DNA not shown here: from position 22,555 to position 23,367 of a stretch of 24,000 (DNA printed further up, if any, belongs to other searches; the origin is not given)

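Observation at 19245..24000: TTQ aromatic-amine-dehydrogenase module plus ALDH linked to the paa cluster, apparently replacing TynA/FeaB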

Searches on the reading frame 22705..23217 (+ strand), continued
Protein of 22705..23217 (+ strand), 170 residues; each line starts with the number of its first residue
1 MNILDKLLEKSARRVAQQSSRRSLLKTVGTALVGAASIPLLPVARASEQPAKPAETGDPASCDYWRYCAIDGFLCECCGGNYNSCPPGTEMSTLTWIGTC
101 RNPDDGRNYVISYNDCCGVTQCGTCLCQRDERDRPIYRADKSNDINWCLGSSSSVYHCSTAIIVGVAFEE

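Call 42: search_dna_similar(query=window:22705-23217:+, collection=plasmids, mode=protein, max_rows=40)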
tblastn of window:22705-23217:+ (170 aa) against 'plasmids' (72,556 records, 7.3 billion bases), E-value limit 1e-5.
Records with a match: 31; places in all: 31; records where one place covers at least 80% of the query: 29.
Best place of each record, by identity: 60-80% 1; <60% 30.
By first word of the organism name: Paracoccus 15; Burkholderia 4; Novosphingobium 3; Pseudomonas 2; Cupriavidus 1; Chimaeribacter 1; Haematobacter 1; Indioceanicola 1; Methylobacterium 1; Sphaerotilus 1; and 1 more.
By predicted mobility (MOB-suite, as given by PLSDB): non-mobilizable 28; conjugative 2; mobilizable 1.
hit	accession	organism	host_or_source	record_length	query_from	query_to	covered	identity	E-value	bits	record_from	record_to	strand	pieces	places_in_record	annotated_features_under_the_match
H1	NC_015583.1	Novosphingobium sp. PP1Y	-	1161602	1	170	100%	60.2%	9e-59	203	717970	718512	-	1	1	none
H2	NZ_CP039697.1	Novosphingobium sp. EMRT-2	cell,freshwater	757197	1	167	98%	54.7%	6e-52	184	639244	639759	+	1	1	methylamine dehydrogenase light chain | mauD: methylamine dehydrogenase accessory protein MauD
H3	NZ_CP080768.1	Cupriavidus pinatubonensis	genomic assembly,soil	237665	1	166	98%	54.7%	9e-51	181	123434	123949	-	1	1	methylamine dehydrogenase light chain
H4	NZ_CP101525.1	Burkholderia arboris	mixed culture,soil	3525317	1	169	99%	53.1%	3e-50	179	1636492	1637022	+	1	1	none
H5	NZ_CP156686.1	Burkholderia stagnalis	Bacterial cells,soils collected in ...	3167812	1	169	99%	52.3%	7e-45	164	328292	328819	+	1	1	none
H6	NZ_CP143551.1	Burkholderia multivorans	Homo sapiens,bronchoalveolar lavage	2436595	1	169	99%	51.9%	9e-51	181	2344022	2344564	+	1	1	none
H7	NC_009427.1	Novosphingobium aromaticivorans DSM 12444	-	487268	1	167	98%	52.3%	3e-50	179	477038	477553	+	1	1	methylamine dehydrogenase light chain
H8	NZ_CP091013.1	Burkholderia cenocepacia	-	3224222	1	169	99%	51.4%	8e-50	178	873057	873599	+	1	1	none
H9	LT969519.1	Pseudomonas aeruginosa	-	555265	1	167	98%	46.8%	1e-43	160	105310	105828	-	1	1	aauA: Aralkylamine dehydrogenase light chain precursor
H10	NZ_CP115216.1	Pseudomonas aeruginosa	Homo sapiens,culture samples from human ...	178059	1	167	98%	46.8%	2e-43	159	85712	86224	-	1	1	methylamine dehydrogenase light chain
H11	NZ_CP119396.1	Chimaeribacter arupi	Homo sapiens,blood culture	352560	4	169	98%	46.7%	3e-41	153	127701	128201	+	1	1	methylamine dehydrogenase light chain | c-type cytochrome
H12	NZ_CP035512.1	Haematobacter massiliensis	single cell,human skin swab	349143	1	169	99%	45.3%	3e-39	147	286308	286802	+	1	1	methylamine dehydrogenase light chain | cytochrome c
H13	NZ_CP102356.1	Paracoccus sp. SMMA_5_TC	pure culture,Lotus pond, a sulfur-borax ...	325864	4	167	96%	46.1%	7e-39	147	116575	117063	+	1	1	methylamine dehydrogenase light chain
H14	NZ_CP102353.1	Paracoccus sp. SMMA_5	pure culture,Lotus pond, a sulfur-borax ...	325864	4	167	96%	46.1%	7e-39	147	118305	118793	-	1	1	methylamine dehydrogenase light chain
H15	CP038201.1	Paracoccus ferrooxidans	single cell,bioreactor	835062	4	167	96%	44.2%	7e-38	144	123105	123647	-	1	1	mauA: methylamine dehydrogenase (amicyanin) small subunit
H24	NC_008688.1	Paracoccus denitrificans PD1222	-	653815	4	167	96%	43.1%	2e-36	140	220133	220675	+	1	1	mauA: methylamine dehydrogenase (amicyanin) small subunit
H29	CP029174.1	Methylobacterium sp. DM1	-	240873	4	167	96%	42.5%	2e-36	139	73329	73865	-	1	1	mauA: methylamine dehydrogenase (amicyanin) small subunit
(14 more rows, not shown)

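Call 43: get_annotated_region(hit=H24, flank=7000)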
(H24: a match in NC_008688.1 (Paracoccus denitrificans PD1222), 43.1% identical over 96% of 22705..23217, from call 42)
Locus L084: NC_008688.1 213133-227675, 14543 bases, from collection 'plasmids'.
description: Paracoccus denitrificans PD1222 plasmid 1, complete sequence
organism: Paracoccus denitrificans PD1222 (NCBI taxid 318586)
taxonomy: Bacteria; Pseudomonadota; Alphaproteobacteria; Rhodobacterales; Paracoccaceae; Paracoccus; Paracoccus denitrificans; Paracoccus denitrificans PD1222
host: -; source: -; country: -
typing (MOB-suite, as given by PLSDB): non-mobilizable; replicon rep_cluster_560,rep_cluster_969
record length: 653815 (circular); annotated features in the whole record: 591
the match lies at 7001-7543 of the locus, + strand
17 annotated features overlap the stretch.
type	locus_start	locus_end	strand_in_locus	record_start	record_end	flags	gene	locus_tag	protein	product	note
CDS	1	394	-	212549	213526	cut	-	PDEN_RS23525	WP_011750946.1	mechanosensitive ion channel family protein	-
CDS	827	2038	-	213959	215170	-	-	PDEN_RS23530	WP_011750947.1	PQQ-dependent sugar dehydrogenase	-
CDS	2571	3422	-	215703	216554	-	mauR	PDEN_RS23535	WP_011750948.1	Mau operon transcriptional activator MauR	-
CDS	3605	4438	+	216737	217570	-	mauF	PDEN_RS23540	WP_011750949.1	methylamine utilization protein MauF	-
CDS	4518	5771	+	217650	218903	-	mauB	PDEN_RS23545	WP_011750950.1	methylamine dehydrogenase (amicyanin) large subunit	-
CDS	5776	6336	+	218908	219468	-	-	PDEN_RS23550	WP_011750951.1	MauE/DoxX family redox-associated membrane protein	GO:0030416 - methylamine metabolic process [Evidence IEA]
CDS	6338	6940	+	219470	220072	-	mauD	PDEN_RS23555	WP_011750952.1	methylamine dehydrogenase accessory protein MauD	-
CDS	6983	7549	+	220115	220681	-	mauA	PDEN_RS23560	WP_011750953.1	methylamine dehydrogenase (amicyanin) small subunit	-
CDS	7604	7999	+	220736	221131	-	-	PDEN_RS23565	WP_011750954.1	amicyanin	-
CDS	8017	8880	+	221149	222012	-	mauJ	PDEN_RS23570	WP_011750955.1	methylamine utilization protein MauJ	-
CDS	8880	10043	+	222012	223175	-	-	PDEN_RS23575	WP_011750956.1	methylamine utilization protein MauG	-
CDS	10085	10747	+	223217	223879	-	napG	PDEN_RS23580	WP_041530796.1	ferredoxin-type protein NapG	-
CDS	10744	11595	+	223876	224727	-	napH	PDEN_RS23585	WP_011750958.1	quinol dehydrogenase ferredoxin subunit NapH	-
CDS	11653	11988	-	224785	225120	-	-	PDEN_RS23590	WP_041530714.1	zinc ribbon domain-containing protein YjdM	-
CDS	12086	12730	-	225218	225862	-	-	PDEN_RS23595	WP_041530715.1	response regulator transcription factor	GO:0000160 - phosphorelay signal transduction system [Evidence IEA]; GO:0006355 - regulation of DNA-templated ...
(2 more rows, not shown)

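Call 44: get_annotated_region(hit=H9, flank=8000)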
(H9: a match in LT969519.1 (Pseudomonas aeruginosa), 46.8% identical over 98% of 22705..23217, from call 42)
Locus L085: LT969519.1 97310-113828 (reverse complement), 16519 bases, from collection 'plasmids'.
description: Pseudomonas aeruginosa isolate RW109 genome assembly, plasmid: RW109 plasmid 1
organism: Pseudomonas aeruginosa (NCBI taxid 287)
taxonomy: Bacteria; Pseudomonadota; Gammaproteobacteria; Pseudomonadales; Pseudomonadaceae; Pseudomonas; Pseudomonas aeruginosa
host: -; source: -; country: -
typing (MOB-suite, as given by PLSDB): non-mobilizable; replicon rep_cluster_1115
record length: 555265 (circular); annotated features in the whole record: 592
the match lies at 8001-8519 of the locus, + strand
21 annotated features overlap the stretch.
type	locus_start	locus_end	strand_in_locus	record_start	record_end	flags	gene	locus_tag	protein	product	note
CDS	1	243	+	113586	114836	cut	yceD_1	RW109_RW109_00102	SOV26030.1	General stress protein 16U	-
CDS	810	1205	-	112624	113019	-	-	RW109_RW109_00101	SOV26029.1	hypothetical protein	-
CDS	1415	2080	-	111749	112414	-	-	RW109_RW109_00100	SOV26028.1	hypothetical protein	-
CDS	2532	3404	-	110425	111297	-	phnV_1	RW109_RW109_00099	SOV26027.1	Putative 2-aminoethylphosphonate transport system permease protein PhnV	-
CDS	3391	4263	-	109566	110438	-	cysW_1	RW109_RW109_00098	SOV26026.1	Sulfate transport system permease protein CysW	-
CDS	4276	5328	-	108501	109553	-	-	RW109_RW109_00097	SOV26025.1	hypothetical protein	-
CDS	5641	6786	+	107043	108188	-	aauB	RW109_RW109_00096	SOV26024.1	Aralkylamine dehydrogenase heavy chain precursor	-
CDS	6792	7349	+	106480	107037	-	mauE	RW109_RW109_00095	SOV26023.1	Methylamine utilization protein MauE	-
CDS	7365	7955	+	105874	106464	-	mauD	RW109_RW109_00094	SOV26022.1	Methylamine utilization protein MauD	-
CDS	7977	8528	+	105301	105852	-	aauA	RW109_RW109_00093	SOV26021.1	Aralkylamine dehydrogenase light chain precursor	-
CDS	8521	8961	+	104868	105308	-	cycA_2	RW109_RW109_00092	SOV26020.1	Cytochrome c-552 precursor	-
CDS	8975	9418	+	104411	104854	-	cycA_1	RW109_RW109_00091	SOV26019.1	Cytochrome c-552 precursor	-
CDS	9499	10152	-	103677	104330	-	serB_1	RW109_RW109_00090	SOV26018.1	Phosphoserine phosphatase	-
CDS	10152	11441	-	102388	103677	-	apeB_1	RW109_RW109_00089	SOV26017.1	putative M18 family aminopeptidase 2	-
CDS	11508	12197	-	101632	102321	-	-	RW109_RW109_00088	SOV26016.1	hypothetical protein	-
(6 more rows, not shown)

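Call 45: get_annotated_region(hit=H1, flank=8000)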
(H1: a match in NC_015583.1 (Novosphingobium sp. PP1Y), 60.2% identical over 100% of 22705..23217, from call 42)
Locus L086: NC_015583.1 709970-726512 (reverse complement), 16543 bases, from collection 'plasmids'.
description: Novosphingobium sp. PP1Y plasmid Mpl, complete sequence
organism: Novosphingobium sp. PP1Y (NCBI taxid 702113)
taxonomy: Bacteria; Pseudomonadota; Alphaproteobacteria; Sphingomonadales; Sphingomonadaceae; Novosphingobium; Novosphingobium sp. PP1Y
host: -; source: -; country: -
typing (MOB-suite, as given by PLSDB): non-mobilizable
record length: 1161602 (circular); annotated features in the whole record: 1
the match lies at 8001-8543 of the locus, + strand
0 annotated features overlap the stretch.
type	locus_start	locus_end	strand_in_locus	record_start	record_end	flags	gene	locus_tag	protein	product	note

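Call 51: get_annotated_region(hit=H29, flank=7000)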
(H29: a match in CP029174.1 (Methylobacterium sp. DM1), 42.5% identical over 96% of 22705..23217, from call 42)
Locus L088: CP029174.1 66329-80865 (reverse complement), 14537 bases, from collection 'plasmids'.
description: Methylobacterium sp. DM1 plasmid pLVM1, complete sequence
organism: Methylobacterium sp. DM1 (NCBI taxid 2067957)
taxonomy: Bacteria; Pseudomonadota; Alphaproteobacteria; Hyphomicrobiales; Methylobacteriaceae; Methylobacterium; Methylobacterium sp. DM1
host: -; source: -; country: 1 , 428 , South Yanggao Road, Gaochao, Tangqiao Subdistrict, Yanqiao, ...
typing (MOB-suite, as given by PLSDB): conjugative; relaxase MOBP,MOBQ; mating-pair formation MPF_I
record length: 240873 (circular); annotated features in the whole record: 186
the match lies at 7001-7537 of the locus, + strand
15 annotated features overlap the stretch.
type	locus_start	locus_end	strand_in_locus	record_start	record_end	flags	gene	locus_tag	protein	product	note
CDS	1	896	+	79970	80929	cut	-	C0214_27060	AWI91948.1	ferredoxin--NADP(+) reductase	-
CDS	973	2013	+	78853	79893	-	-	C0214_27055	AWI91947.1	hypothetical protein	-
CDS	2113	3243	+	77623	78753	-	-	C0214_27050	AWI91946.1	aminomethyltransferase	-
CDS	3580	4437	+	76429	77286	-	-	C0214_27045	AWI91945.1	methylamine utilization protein MauF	-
CDS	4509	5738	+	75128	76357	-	mauB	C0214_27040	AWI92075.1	methylamine dehydrogenase (amicyanin) large subunit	-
CDS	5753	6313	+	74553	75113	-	-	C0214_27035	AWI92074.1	methylamine utilization protein MauE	-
CDS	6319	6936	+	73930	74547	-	mauD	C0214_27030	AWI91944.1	methylamine dehydrogenase accessory protein MauD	-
CDS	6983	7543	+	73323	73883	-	mauA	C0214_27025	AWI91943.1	methylamine dehydrogenase (amicyanin) small subunit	-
CDS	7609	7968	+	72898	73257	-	-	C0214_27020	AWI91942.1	amicyanin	-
CDS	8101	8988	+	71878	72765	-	-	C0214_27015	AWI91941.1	methylamine utilization protein MauJ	-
CDS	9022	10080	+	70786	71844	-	mauG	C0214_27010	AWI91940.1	tryptophan tryptophylquinone biosynthesis enzyme MauG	-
CDS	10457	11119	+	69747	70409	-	-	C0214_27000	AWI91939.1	ferredoxin-type protein NapG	-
CDS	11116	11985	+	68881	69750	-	-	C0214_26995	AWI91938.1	quinol dehydrogenase ferredoxin subunit NapH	-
CDS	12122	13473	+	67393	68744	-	-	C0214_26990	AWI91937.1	IS3 family transposase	-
CDS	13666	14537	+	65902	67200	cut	-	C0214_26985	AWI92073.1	ISNCY-like element ISMex6 family transposase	-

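Call 52: get_annotated_region(hit=H3, flank=8000)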
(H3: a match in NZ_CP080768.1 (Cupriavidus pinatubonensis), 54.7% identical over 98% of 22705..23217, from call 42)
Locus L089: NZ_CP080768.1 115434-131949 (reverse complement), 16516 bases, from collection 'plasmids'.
description: Cupriavidus pinatubonensis strain HN-2 plasmid p1, complete sequence
organism: Cupriavidus pinatubonensis (NCBI taxid 248026)
taxonomy: Bacteria; Pseudomonadota; Betaproteobacteria; Burkholderiales; Burkholderiaceae; Cupriavidus; Cupriavidus pinatubonensis
host: -; source: genomic assembly,soil; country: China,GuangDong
typing (MOB-suite, as given by PLSDB): non-mobilizable
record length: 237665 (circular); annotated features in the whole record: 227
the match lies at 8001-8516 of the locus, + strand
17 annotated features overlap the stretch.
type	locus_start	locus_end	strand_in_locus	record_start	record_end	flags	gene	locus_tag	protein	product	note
CDS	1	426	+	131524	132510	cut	-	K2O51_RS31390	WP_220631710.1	YCF48-related protein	-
CDS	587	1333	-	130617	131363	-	-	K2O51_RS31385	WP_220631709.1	hypothetical protein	-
CDS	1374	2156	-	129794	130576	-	-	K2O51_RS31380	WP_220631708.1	class II aldolase/adducin family protein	-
CDS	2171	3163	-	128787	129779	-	-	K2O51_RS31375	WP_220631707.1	tripartite tricarboxylate transporter substrate binding protein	-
CDS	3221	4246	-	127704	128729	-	-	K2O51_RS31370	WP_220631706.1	TauD/TfdA family dioxygenase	-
CDS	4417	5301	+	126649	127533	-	-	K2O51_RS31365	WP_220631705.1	LysR family transcriptional regulator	GO:0006355 - regulation of DNA-templated transcription [Evidence IEA]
CDS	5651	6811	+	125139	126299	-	-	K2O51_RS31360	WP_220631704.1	amine dehydrogenase large subunit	-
CDS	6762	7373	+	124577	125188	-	-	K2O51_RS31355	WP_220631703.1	MauE/DoxX family redox-associated membrane protein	GO:0030416 - methylamine metabolic process [Evidence IEA]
CDS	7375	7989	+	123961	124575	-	mauD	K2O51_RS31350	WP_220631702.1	methylamine dehydrogenase accessory protein MauD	-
CDS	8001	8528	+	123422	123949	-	-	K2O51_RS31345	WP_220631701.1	methylamine dehydrogenase light chain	GO:0009308 - amine metabolic process [Evidence IEA]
CDS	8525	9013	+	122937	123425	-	-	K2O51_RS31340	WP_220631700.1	cytochrome c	-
CDS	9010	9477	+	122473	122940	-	-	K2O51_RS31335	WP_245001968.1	cytochrome c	-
CDS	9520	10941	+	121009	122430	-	-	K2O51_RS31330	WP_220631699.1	aldehyde dehydrogenase family protein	-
CDS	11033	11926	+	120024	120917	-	-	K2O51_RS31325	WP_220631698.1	CoA ester lyase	-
CDS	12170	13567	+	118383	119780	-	-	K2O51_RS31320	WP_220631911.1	arylsulfatase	-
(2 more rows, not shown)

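Call 53: get_annotated_region(hit=H7, flank=8000)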
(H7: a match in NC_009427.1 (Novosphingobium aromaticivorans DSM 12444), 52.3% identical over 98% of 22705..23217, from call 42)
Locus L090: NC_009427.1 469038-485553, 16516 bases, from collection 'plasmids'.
description: Novosphingobium aromaticivorans DSM 12444 plasmid pNL2, complete sequence
organism: Novosphingobium aromaticivorans DSM 12444 (NCBI taxid 279238)
taxonomy: Bacteria; Pseudomonadota; Alphaproteobacteria; Sphingomonadales; Sphingomonadaceae; Novosphingobium; Novosphingobium aromaticivorans; Novosphingobium aromaticivorans DSM 12444
host: -; source: -; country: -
typing (MOB-suite, as given by PLSDB): non-mobilizable; replicon rep_cluster_531,rep_cluster_545
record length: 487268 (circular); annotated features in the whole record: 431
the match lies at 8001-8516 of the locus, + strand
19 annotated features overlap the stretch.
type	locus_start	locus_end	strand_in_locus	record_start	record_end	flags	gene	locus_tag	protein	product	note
CDS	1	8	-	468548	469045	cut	-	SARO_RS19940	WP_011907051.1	aromatic-ring-hydroxylating dioxygenase subunit beta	GO:0019439 - aromatic compound catabolic process [Evidence IEA]; GO:0006725 - cellular aromatic compound metabolic ...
CDS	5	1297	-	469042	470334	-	-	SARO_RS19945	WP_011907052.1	Rieske 2Fe-2S domain-containing protein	-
CDS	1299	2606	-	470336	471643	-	-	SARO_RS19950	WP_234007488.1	amidase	-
CDS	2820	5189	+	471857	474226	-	-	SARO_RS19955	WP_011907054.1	TonB-dependent receptor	-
CDS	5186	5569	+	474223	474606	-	-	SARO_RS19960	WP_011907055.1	c-type cytochrome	-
CDS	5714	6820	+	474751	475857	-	-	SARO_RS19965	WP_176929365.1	amine dehydrogenase large subunit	-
CDS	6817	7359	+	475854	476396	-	-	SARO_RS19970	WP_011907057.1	MauE/DoxX family redox-associated membrane protein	GO:0030416 - methylamine metabolic process [Evidence IEA]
CDS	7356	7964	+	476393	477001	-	mauD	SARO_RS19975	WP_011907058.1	methylamine dehydrogenase accessory protein MauD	-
CDS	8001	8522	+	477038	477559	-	-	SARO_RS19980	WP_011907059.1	methylamine dehydrogenase light chain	GO:0009308 - amine metabolic process [Evidence IEA]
CDS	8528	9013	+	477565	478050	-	-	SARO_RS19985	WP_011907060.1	hypothetical protein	-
CDS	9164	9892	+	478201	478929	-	-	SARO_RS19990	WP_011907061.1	CoA transferase subunit A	-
CDS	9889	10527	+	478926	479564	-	-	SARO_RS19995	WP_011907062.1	3-oxoacid CoA-transferase subunit B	-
CDS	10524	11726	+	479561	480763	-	pcaF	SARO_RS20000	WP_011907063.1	3-oxoadipyl-CoA thiolase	GO:0019619 - 3,4-dihydroxybenzoate catabolic process [Evidence IEA]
CDS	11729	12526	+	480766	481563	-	pcaD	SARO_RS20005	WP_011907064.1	3-oxoadipate enol-lactonase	GO:0042952 - beta-ketoadipate pathway [Evidence IEA]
CDS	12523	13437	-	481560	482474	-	-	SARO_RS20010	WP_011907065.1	LysR family transcriptional regulator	-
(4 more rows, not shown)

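Call 54: get_annotated_region(hit=H11, flank=8000)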
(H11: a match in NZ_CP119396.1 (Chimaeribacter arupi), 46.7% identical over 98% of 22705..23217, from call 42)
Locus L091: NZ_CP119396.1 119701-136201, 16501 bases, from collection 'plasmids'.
description: Chimaeribacter arupi strain DSM 115072 plasmid p353_DSM_115072, complete sequence
organism: Chimaeribacter arupi (NCBI taxid 2060066)
taxonomy: Bacteria; Pseudomonadota; Gammaproteobacteria; Enterobacterales; Yersiniaceae; Chimaeribacter; Chimaeribacter arupi
host: -; source: Homo sapiens,blood culture; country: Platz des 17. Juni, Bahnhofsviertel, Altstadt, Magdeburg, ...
typing (MOB-suite, as given by PLSDB): non-mobilizable
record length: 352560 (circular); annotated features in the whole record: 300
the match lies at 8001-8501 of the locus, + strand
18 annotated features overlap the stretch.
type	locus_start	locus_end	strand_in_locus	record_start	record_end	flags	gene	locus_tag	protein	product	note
CDS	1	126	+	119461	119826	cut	-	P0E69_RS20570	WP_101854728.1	hypothetical protein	-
CDS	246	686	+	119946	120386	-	umuD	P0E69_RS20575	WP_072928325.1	translesion error-prone DNA polymerase V autoproteolytic subunit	-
CDS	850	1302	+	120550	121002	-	-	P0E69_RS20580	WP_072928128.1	antitoxin Xre/MbcA/ParS toxin-binding domain-containing protein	-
CDS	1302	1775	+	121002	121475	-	-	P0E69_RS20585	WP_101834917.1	RES family NAD+ phosphorylase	-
CDS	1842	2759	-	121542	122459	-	-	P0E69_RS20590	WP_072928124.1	manganese catalase family protein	-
CDS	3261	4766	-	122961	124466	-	proP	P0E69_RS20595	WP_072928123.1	glycine betaine/L-proline transporter ProP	GO:0055085 - transmembrane transport [Evidence IEA]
CDS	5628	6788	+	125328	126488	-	-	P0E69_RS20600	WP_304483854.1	amine dehydrogenase large subunit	-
CDS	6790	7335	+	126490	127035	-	-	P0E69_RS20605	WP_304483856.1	MauE/DoxX family redox-associated membrane protein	GO:0030416 - methylamine metabolic process [Evidence IEA]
CDS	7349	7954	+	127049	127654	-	-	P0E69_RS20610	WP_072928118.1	thioredoxin-like domain-containing protein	-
CDS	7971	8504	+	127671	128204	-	-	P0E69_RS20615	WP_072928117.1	methylamine dehydrogenase light chain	GO:0009308 - amine metabolic process [Evidence IEA]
CDS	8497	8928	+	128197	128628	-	-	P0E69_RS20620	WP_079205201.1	c-type cytochrome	-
CDS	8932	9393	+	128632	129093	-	-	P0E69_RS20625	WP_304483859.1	hypothetical protein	-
CDS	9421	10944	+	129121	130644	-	-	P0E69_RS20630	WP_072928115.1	multicopper oxidase family protein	-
CDS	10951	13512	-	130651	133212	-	-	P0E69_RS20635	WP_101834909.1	EAL domain-containing protein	-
CDS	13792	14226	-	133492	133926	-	-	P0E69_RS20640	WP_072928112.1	pyridoxamine 5'-phosphate oxidase family protein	-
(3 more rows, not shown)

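Call 58: find_encoding_contigs(protein=P0271, flank=10000, max_places=2)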
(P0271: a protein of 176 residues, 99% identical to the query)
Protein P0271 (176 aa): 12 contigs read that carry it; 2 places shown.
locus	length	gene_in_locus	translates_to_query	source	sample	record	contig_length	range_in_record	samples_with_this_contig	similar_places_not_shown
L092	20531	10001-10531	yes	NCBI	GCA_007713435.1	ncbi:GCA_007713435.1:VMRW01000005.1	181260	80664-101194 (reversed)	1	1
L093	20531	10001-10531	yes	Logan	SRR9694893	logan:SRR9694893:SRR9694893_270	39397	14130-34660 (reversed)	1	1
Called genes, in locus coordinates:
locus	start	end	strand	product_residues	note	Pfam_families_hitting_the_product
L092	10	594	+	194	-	PF13302:Acetyltransf_3, PF00583:Acetyltransf_1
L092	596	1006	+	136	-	PF00903:Glyoxalase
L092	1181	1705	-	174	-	PF01292:Ni_hydr_CYTB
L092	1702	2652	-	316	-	-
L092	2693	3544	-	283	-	PF00497:SBP_bac_3 (faint)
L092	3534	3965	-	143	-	PF13442:Cytochrome_CBB3, PF00034:Cytochrom_C (weak)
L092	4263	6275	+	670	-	PF26965:MimR_N, PF01590:GAF, PF00158:Sigma54_activat, PF14532:Sigma54_activ_2, PF25601:AAA_lid_14, PF02954:HTH_8, PF13556:HTH_30 (faint)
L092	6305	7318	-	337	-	PF00165:HTH_AraC (faint), PF12833:HTH_18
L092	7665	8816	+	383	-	PF06433:Me-amine-dh_H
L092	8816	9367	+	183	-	PF07291:MauE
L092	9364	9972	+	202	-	PF00578:AhpC-TSA, PF08534:Redoxin, PF13098:Thioredoxin_2 (weak)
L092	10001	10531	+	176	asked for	PF02975:Me-amine-dh_L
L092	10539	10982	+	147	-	-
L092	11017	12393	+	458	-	PF07044:DUF1329, PF17131:TP_0789-like (weak)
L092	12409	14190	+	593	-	PF06980:DUF1302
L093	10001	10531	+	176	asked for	PF02975:Me-amine-dh_L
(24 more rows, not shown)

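Call 81: search_protein_families(library=ncbifam, proteins=[L005:9368-9964:+], max_evalue=0.0001)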
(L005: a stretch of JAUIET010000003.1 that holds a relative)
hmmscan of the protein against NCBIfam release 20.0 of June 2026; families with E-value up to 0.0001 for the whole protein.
L005:9368-9964:+ (199 aa): 3 families
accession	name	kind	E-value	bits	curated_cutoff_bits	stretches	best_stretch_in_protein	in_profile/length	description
TIGR02661.1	MauD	equivalog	1.1e-54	184.8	188.6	1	4-193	2-189/189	methylamine dehydrogenase accessory protein MauD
NF002854.0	PRK03147.1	subfamily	2.6e-10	40.5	170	1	40-166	28-155/176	thiol-disulfide oxidoreductase ResA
NF041202.1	StoA_CxxC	exception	9e-06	25.6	210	1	53-165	32-146/163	endospore biogenesis thiol-disulfide oxidoreductase StoA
